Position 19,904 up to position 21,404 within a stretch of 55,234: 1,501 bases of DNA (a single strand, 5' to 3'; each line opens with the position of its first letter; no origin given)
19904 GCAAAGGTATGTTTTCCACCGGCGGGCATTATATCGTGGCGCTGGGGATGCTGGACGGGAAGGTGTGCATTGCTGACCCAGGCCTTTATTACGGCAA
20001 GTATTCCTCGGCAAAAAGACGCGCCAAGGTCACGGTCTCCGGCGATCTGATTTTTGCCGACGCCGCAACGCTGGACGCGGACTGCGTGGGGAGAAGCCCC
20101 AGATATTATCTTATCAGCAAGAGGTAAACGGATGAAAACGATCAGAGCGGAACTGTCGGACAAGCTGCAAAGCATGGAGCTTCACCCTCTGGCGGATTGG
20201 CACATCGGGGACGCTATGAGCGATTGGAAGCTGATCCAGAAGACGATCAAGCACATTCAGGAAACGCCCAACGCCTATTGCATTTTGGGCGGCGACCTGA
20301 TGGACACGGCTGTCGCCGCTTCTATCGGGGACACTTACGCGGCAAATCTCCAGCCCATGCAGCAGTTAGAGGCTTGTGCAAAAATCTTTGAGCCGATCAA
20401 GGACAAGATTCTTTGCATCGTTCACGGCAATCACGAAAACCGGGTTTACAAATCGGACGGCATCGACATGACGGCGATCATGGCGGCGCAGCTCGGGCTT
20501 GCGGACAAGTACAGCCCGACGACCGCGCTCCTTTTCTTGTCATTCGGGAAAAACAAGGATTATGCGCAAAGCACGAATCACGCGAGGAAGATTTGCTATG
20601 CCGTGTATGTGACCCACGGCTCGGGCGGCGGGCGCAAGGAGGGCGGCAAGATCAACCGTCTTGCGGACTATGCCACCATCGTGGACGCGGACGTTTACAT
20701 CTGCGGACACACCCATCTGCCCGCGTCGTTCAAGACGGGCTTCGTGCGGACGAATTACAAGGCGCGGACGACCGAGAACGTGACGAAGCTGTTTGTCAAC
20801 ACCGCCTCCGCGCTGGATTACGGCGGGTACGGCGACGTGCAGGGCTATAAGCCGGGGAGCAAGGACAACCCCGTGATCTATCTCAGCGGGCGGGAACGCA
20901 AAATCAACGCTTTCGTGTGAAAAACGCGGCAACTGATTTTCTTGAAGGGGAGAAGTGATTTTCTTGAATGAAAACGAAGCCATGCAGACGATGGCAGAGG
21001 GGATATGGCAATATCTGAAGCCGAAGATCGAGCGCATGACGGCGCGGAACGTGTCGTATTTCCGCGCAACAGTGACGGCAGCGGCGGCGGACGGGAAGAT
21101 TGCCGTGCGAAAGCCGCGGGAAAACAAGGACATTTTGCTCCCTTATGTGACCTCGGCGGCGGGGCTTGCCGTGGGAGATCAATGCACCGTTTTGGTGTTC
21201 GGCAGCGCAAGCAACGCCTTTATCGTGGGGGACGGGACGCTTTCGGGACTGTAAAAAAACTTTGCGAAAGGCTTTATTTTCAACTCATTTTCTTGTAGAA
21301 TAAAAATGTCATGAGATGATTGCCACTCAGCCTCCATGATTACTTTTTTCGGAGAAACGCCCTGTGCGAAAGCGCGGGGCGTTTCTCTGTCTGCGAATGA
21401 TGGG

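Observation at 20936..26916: Strand-specific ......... box kept at the gene-start junctions of the leftward accessory operon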

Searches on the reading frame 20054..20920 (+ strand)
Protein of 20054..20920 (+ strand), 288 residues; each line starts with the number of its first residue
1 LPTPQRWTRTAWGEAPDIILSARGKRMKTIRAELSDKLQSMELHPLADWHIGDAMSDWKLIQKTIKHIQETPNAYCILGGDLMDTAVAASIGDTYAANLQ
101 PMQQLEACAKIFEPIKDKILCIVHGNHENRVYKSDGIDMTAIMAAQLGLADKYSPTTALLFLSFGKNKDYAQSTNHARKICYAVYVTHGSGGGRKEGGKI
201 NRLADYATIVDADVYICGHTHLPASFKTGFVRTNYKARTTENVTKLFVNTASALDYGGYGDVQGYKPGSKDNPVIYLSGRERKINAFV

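Call 84: search_protein_families(library=phrogs, proteins=[window:20054-20920:+], max_evalue=0.001)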
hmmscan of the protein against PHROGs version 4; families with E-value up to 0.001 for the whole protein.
window:20054-20920:+ (288 aa): 2 families
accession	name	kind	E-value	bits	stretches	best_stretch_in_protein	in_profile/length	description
phrog_7339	-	DNA, RNA and nucleotide metabolism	4.6e-43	148.4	1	25-285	13-257/263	DNA repair exonuclease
phrog_221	-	other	2.3e-05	24.8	1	47-264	118-329/367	metallo-phosphoesterase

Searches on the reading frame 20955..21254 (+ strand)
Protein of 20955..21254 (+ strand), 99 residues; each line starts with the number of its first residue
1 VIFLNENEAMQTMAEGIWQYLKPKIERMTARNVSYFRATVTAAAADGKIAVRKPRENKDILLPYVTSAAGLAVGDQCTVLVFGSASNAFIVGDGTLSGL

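Call 45: search_protein_families(library=pfam, proteins=[window:20955-21254:+], max_evalue=0.01)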
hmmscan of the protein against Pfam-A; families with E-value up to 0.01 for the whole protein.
window:20955-21254:+ (99 aa): 0 families

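Call 84: search_protein_families(library=phrogs, proteins=[window:20955-21254:+], max_evalue=0.001)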
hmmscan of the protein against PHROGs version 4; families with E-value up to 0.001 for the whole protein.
window:20955-21254:+ (99 aa): 0 families

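Call 85: find_homologous_proteins(query=window:20982-21254:+, max_evalue=0.001)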
Query window:20982-21254:+ (90 aa): 11 proteins with E <= 0.001 among 28 candidates.
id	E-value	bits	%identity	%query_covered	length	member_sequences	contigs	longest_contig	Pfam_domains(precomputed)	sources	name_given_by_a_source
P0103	4.6e-51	188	100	100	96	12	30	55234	-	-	-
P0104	2.3e-20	90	59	100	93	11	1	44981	-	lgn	-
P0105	2.8e-20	90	55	100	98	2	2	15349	-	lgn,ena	-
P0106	7.9e-20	88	54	100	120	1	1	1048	-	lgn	-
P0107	1.9e-19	87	53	100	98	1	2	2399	-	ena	-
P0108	9.2e-19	85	51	100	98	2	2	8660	-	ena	-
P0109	2.7e-18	83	54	100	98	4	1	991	-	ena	-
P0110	3.5e-18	83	53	100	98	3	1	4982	-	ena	-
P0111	1.9e-17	81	54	100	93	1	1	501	-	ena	-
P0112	2.0e-17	81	52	99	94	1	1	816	-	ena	-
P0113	3.3e-17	80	52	98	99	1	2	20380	-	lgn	-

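Call 86: find_encoding_contigs(protein=P0103, flank=10000, max_places=10)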
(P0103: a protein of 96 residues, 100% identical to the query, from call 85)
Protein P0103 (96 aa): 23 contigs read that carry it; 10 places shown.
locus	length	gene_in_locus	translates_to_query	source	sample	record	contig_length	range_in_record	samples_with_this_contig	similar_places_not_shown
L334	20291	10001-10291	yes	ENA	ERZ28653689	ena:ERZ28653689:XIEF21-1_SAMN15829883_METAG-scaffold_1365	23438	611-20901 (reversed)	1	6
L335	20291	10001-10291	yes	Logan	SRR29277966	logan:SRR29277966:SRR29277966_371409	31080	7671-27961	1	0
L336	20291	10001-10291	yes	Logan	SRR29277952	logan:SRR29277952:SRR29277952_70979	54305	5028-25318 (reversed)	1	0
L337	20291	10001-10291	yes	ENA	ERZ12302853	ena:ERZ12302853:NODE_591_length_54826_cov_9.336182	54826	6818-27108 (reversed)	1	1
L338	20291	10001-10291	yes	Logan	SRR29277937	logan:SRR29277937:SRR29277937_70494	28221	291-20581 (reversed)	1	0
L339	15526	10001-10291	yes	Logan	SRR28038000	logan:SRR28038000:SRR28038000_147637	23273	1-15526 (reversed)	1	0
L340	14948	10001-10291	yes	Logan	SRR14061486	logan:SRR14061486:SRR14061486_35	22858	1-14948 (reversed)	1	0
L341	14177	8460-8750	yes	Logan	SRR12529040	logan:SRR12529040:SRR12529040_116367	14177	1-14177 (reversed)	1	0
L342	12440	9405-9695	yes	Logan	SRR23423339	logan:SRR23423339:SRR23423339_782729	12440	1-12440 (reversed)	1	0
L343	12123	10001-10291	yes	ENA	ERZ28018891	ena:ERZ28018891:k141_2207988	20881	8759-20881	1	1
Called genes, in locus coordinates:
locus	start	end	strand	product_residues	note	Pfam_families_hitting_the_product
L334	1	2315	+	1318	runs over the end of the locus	PF10145:PhageMin_Tail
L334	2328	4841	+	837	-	-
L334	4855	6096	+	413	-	-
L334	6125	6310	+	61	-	-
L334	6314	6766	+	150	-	-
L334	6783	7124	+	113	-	-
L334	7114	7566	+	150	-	-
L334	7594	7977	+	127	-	-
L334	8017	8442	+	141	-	PF09682:Phage_holin_6_1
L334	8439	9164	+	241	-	-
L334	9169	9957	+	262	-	PF12850:Metallophos_2 (weak), PF00149:Metallophos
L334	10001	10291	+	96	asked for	-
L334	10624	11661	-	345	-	PF02899:Phage_int_SAM_1, PF13495:Phage_int_SAM_4, PF00589:Phage_integrase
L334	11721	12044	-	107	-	-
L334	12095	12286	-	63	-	-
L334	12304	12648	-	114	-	-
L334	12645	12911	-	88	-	-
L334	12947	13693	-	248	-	-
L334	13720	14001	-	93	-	-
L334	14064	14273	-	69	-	-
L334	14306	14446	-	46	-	-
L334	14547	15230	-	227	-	-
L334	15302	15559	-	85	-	-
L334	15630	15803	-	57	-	-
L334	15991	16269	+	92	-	-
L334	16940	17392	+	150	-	-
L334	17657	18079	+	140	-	PF01464:SLT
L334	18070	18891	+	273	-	-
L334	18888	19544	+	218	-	PF01555:N6_N4_Mtase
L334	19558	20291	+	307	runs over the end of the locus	PF01695:IstB_IS21, PF00004:AAA (weak)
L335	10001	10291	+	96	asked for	-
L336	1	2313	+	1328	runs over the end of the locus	PF10145:PhageMin_Tail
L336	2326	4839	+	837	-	-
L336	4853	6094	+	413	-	-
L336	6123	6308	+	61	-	-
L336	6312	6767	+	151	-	-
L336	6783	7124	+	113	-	-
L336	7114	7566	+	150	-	-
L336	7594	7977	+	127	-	-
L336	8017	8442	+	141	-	PF09682:Phage_holin_6_1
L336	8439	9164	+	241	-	-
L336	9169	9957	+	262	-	PF12850:Metallophos_2 (weak), PF00149:Metallophos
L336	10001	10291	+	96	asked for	-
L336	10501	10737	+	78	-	-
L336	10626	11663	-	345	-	PF02899:Phage_int_SAM_1, PF13495:Phage_int_SAM_4, PF00589:Phage_integrase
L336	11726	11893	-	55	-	-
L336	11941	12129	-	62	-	-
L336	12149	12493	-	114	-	-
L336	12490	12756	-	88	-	-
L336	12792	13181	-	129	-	-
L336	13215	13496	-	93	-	-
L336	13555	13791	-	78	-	-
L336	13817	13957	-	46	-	-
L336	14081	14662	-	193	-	-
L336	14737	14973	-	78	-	-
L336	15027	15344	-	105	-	-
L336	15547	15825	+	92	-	-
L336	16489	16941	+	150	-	-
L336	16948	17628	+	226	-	PF01464:SLT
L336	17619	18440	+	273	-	-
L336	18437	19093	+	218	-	PF01555:N6_N4_Mtase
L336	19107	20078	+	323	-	PF01555:N6_N4_Mtase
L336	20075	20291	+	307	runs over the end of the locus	PF01695:IstB_IS21, PF00004:AAA (weak)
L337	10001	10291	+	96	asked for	-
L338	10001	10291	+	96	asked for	-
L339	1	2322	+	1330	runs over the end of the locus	-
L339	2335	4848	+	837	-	-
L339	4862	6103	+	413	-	-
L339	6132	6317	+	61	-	-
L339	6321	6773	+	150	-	-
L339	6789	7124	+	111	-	-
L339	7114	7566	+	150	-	-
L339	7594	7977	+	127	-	-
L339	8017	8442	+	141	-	PF09682:Phage_holin_6_1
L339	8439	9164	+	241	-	-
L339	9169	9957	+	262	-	PF12850:Metallophos_2 (weak), PF00149:Metallophos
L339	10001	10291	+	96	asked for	-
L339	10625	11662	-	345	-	PF02899:Phage_int_SAM_1, PF13495:Phage_int_SAM_4, PF00589:Phage_integrase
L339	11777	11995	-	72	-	-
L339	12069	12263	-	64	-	-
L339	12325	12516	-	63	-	-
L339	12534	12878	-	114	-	-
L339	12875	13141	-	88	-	-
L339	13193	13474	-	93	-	-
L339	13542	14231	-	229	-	-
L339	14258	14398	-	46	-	-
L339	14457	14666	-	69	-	-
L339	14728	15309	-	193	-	-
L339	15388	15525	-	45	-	?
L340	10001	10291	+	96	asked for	-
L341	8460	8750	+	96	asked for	-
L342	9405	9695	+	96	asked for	-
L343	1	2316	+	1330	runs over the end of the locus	-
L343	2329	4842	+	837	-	-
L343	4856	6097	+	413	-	-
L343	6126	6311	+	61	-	-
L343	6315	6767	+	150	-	-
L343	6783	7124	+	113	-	-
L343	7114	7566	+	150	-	-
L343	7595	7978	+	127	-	-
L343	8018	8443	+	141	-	PF09682:Phage_holin_6_1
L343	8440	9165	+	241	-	-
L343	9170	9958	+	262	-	PF12850:Metallophos_2 (weak), PF00149:Metallophos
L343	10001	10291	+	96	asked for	-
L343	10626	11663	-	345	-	PF02899:Phage_int_SAM_1, PF13495:Phage_int_SAM_4, PF00589:Phage_integrase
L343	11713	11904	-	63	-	-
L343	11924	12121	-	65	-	?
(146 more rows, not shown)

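Call 91: find_encoding_contigs(protein=P0104, flank=10000, max_places=2)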
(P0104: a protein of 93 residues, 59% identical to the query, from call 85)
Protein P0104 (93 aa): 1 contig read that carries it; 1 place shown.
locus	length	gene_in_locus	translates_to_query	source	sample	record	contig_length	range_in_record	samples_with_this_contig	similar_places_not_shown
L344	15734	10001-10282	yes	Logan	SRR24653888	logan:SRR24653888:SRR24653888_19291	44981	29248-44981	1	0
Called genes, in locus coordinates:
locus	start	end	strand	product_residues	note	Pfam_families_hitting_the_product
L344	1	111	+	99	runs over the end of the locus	-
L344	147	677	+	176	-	-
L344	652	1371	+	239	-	-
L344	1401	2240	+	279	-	-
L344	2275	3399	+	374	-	PF27173:YomU_Tube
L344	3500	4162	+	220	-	PF27376:YomN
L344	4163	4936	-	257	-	PF13240:Zn_Ribbon_1 (weak)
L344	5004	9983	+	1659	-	PF10145:PhageMin_Tail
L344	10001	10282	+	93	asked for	-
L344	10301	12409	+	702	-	-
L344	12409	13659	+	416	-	-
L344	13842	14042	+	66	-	-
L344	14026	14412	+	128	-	-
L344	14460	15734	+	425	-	?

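Call 92: find_encoding_contigs(protein=P0113, flank=10000, max_places=2)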
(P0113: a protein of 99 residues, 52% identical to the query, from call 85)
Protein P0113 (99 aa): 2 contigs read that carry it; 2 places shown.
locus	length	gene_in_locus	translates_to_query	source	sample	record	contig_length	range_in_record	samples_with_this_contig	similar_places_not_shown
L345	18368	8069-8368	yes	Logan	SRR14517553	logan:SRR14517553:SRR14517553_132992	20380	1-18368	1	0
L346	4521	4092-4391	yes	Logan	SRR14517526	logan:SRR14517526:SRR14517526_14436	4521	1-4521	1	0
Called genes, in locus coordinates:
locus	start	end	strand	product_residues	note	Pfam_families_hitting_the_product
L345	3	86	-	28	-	?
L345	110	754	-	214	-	PF01555:N6_N4_Mtase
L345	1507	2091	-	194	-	-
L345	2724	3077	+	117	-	-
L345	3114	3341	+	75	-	-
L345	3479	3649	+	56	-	-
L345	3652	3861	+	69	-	-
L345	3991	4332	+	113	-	-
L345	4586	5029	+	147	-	PF04002:RadC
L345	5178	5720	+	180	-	-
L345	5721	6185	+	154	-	-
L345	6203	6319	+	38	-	-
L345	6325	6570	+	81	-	-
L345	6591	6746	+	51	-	-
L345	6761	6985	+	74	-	PF18789:DarA_C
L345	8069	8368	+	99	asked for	-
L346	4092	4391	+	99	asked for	-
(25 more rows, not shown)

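Call 101: search_protein_families(library=pfam, proteins=[L334:12947-13693:-, L336:14081-14662:-, L334:11721-12044:-, L336:12792-13181:-, L339:11777-11995:-, L336:15027-15344:-], max_evalue=0.01)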
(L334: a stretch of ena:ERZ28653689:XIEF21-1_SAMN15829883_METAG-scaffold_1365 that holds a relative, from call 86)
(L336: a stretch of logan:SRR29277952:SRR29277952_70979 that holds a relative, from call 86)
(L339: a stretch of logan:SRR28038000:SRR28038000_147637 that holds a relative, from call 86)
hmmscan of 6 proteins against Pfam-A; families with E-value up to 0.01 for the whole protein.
L334:12947-13693:- (248 aa): 0 families

L336:14081-14662:- (193 aa): 0 families

L334:11721-12044:- (107 aa): 0 families

L336:12792-13181:- (129 aa): 0 families

L339:11777-11995:- (72 aa): 0 families

L336:15027-15344:- (105 aa): 0 families
